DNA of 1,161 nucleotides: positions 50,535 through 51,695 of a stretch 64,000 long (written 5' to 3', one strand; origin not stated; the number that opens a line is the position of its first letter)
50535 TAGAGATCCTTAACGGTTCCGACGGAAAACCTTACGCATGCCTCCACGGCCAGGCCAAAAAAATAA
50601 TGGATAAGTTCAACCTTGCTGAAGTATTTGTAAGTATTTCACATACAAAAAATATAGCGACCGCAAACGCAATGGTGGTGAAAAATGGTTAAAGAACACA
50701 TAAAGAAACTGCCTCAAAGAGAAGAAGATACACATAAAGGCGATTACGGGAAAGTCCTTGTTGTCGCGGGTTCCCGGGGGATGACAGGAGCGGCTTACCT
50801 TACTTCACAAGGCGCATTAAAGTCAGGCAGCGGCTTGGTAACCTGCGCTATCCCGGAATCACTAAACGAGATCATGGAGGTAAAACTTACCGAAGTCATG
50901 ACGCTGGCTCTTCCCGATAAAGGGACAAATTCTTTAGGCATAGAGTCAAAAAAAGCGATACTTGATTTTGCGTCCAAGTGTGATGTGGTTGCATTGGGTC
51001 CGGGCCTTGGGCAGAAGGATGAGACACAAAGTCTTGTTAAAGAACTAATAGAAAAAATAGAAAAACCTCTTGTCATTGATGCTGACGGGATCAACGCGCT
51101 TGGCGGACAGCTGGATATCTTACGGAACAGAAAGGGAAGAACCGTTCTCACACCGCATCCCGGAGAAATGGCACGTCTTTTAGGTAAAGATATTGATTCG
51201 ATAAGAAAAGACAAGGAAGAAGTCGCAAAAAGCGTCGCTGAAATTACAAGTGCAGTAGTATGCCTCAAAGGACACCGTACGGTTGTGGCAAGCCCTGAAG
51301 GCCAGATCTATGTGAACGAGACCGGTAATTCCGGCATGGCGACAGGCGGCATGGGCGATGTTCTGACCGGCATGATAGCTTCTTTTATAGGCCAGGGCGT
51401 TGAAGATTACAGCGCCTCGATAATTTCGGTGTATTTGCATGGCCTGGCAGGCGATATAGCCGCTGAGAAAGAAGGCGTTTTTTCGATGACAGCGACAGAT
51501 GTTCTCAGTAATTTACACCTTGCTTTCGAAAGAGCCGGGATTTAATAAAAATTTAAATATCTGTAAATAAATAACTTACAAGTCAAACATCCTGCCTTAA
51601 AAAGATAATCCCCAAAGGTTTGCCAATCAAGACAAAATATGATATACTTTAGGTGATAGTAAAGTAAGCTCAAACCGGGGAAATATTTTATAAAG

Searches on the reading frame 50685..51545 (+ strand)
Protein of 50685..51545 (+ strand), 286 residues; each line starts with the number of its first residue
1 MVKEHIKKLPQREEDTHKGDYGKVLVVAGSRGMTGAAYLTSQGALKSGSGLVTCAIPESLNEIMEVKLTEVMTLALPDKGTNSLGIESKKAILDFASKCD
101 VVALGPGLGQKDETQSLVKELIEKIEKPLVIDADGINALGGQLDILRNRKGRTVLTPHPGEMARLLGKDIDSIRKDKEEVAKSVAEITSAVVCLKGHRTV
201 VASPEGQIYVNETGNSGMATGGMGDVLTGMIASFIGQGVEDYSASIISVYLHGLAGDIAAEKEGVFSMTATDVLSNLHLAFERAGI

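Call 29: find_homologous_proteins(query=window:50685-51545:+, max_evalue=1e-40)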
Query window:50685-51545:+ (286 aa): 7022 proteins with E <= 1e-40 among 8000 candidates; the best 120 are listed.
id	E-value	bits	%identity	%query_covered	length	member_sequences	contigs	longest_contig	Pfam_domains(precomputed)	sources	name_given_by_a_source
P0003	1.7e-178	610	100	100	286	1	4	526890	PF01256.23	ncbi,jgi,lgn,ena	-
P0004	1.3e-127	443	70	100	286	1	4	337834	PF01256.23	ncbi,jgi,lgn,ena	-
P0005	1.1e-126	440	70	100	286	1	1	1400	PF01256.23,PF02110.21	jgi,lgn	jgi:hydroxyethylthiazole kinase-like uncharacterized protein yjeF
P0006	3.2e-126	438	69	100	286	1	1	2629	PF01256.23,PF02110.21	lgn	-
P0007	4.7e-126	438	69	100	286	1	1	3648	PF01256.23,PF02110.21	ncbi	-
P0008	3.3e-125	435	71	100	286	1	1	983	PF08543.18,PF01256.23,PF02110.21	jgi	jgi:NAD(P)H-hydrate epimerase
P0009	4.7e-125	434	69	100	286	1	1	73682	PF01256.23,PF02110.21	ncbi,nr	ncbi:MAG: NAD(P)H-hydrate dehydratase [Candidatus Omnitrophota bacterium]|nr:NAD(P)H-hydrate dehydra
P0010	5.0e-125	434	69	100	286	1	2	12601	PF01256.23,PF02110.21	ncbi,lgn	ncbi:MAG: NAD(P)H-hydrate dehydratase [Candidatus Omnitrophota bacterium]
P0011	7.9e-125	434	69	100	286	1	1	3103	PF01256.23,PF02110.21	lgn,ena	-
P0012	1.9e-124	432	67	100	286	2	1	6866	PF01256.23,PF02110.21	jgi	jgi:NAD(P)H-hydrate epimerase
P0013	3.9e-124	431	69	100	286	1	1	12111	PF01256.23,PF02110.21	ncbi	ncbi:MAG: NAD(P)H-hydrate dehydratase [Candidatus Omnitrophota bacterium]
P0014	5.8e-124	431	69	100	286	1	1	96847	PF01256.23,PF02110.21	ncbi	ncbi:NAD(P)H-hydrate dehydratase [Candidatus Omnitrophota bacterium]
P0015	1.7e-123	429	69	100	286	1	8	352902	PF01256.23,PF02110.21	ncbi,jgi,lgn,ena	-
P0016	1.8e-123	429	68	100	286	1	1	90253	PF01256.23,PF02110.21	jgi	jgi:hydroxyethylthiazole kinase-like uncharacterized protein yjeF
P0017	3.8e-123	428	67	100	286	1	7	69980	PF01256.23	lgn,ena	-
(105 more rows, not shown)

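Call 30: find_encoding_contigs(protein=P0004, flank=10000, max_places=2)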
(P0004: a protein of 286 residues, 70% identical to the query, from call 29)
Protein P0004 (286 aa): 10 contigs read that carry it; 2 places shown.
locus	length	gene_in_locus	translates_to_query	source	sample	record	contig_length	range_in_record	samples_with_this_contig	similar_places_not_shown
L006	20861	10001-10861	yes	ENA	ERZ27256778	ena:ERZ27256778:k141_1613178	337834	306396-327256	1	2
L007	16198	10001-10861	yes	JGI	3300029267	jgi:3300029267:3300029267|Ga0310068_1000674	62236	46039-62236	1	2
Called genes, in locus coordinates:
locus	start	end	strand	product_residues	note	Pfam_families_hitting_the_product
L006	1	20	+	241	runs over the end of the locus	PF13487:HD_5, PF01966:HD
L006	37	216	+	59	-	-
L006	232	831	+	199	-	PF02163:Peptidase_M50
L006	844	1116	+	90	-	PF03083:MtN3_slv (weak), PF04193:PQ-loop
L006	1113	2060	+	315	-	PF01073:3Beta_HSD, PF01370:Epimerase, PF02719:Polysacc_synt_2, PF04321:RmlD_sub_bind, PF05368:NmrA, PF13460:NAD_binding_10, PF16363:GDP_Man_Dehyd, PF07993:NAD_binding_4, +2 more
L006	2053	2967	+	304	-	PF23023:Anti-Pycsar_Apyc1, PF13691:Lactamase_B_4 (faint), PF00753:Lactamase_B (weak), PF12706:Lactamase_B_2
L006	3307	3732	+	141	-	PF02677:QueH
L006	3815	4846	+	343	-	PF01171:ATP_bind_3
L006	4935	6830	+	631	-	PF06480:FtsH_ext, PF06068:TIP49 (weak), PF00004:AAA, PF07728:AAA_5 (weak), PF17862:AAA_lid_3, PF01434:Peptidase_M41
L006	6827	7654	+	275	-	PF00809:Pterin_bind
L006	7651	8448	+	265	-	PF02457:DAC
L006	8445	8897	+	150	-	PF07949:YbbR (weak)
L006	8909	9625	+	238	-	PF03740:PdxJ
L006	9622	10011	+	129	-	PF01648:ACPS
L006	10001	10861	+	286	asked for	PF01256:Carb_kinase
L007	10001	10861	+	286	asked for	PF01256:Carb_kinase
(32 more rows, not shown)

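Call 31: find_encoding_contigs(protein=P0015, flank=10000, max_places=2)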
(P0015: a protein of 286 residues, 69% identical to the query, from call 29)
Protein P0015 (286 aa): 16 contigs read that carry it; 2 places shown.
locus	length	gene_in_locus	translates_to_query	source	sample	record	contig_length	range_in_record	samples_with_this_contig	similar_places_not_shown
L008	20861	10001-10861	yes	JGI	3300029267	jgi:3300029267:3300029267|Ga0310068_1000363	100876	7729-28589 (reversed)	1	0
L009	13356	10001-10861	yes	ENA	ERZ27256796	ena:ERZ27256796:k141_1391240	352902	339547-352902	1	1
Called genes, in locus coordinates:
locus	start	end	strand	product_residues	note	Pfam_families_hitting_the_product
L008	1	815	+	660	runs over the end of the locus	PF00270:DEAD (faint), PF04851:ResIII, PF17757:UvrB_inter, PF27431:UvrB_3rd, PF00271:Helicase_C, PF12344:UvrB, PF02151:UVR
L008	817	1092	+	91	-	PF03083:MtN3_slv, PF04193:PQ-loop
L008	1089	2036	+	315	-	PF01073:3Beta_HSD, PF01370:Epimerase, PF02719:Polysacc_synt_2, PF04321:RmlD_sub_bind, PF05368:NmrA, PF07993:NAD_binding_4, PF13460:NAD_binding_10, PF16363:GDP_Man_Dehyd, +3 more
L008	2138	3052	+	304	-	PF23023:Anti-Pycsar_Apyc1, PF13691:Lactamase_B_4, PF00753:Lactamase_B, PF12706:Lactamase_B_2 (weak)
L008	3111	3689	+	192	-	PF02677:QueH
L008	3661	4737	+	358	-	PF01171:ATP_bind_3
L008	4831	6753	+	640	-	PF06480:FtsH_ext (weak), PF06068:TIP49 (weak), PF00004:AAA, PF07728:AAA_5 (weak), PF17862:AAA_lid_3, PF01434:Peptidase_M41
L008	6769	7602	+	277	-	PF00809:Pterin_bind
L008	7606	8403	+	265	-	PF19293:CdaA_N (weak), PF02457:DAC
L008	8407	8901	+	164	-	PF07949:YbbR (weak)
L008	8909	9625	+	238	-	PF03740:PdxJ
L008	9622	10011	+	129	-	PF01648:ACPS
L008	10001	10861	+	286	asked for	PF01256:Carb_kinase, PF02110:HK (weak)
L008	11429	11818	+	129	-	PF21784:Bflower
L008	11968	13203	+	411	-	PF00989:PAS, PF08448:PAS_4 (weak), PF13188:PAS_8 (faint), PF13426:PAS_9, PF08448:PAS_4, PF13426:PAS_9 (weak), PF00196:GerE, PF08281:Sigma70_r4_2 (faint)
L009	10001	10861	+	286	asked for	PF01256:Carb_kinase, PF02110:HK (weak)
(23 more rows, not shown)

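Call 32: find_encoding_contigs(protein=P0014, flank=10000, max_places=2)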
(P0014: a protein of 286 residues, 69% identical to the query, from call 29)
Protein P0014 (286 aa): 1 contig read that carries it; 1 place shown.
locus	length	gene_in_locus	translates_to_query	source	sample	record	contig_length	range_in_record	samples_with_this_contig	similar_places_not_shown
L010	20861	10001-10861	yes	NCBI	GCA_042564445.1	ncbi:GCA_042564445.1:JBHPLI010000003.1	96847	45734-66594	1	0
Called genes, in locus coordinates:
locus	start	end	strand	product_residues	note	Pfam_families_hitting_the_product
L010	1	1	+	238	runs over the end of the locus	PF13487:HD_5, PF01966:HD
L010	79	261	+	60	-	-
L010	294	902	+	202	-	PF02163:Peptidase_M50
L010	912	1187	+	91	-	PF03083:MtN3_slv, PF04193:PQ-loop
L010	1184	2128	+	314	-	PF01073:3Beta_HSD, PF01370:Epimerase, PF02719:Polysacc_synt_2, PF04321:RmlD_sub_bind, PF05368:NmrA, PF13460:NAD_binding_10, PF16363:GDP_Man_Dehyd, PF07993:NAD_binding_4, +2 more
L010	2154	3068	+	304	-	PF23023:Anti-Pycsar_Apyc1, PF13691:Lactamase_B_4, PF00753:Lactamase_B, PF12706:Lactamase_B_2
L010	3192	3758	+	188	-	PF02677:QueH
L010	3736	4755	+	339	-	PF01171:ATP_bind_3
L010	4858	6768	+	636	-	PF06480:FtsH_ext (weak), PF06068:TIP49 (faint), PF00004:AAA, PF07728:AAA_5 (weak), PF17862:AAA_lid_3, PF01434:Peptidase_M41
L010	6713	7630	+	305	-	PF00809:Pterin_bind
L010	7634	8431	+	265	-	PF19293:CdaA_N (weak), PF02457:DAC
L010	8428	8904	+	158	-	PF07949:YbbR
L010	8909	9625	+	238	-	PF03740:PdxJ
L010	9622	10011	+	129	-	PF01648:ACPS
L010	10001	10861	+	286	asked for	PF01256:Carb_kinase, PF02110:HK (weak)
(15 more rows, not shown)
